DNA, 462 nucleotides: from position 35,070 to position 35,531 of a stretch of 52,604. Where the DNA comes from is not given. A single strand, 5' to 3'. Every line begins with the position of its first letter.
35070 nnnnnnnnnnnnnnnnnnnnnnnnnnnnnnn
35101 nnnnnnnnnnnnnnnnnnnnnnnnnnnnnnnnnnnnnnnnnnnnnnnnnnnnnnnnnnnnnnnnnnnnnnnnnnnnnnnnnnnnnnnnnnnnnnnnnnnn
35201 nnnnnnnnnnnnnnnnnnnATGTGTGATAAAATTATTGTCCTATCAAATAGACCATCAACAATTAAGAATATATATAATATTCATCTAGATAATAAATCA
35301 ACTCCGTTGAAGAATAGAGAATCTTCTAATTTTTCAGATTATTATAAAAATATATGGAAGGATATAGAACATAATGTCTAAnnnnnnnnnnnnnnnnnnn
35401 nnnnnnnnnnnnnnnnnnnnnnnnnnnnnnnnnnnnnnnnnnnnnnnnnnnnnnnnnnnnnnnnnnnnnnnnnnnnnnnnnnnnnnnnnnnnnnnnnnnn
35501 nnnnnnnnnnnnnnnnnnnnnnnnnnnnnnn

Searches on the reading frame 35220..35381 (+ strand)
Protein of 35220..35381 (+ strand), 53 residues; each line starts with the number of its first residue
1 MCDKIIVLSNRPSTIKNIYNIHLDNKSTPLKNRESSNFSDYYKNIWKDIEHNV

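Call 3: search_protein_families(library=pfam, proteins=[window:35220-35381:+], max_evalue=0.1)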
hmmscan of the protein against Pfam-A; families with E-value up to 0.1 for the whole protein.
window:35220-35381:+ (53 aa): 0 families

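Call 4: search_protein_families(library=ncbifam, proteins=[window:35220-35381:+], max_evalue=0.1)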
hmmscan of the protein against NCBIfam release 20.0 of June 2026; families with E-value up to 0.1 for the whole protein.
window:35220-35381:+ (53 aa): 1 family
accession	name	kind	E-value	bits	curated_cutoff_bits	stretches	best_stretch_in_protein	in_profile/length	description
NF047764.1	LIC_11883_fam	equivalog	0.038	13.6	150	1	3-34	161-192/195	LIC_11883 family protein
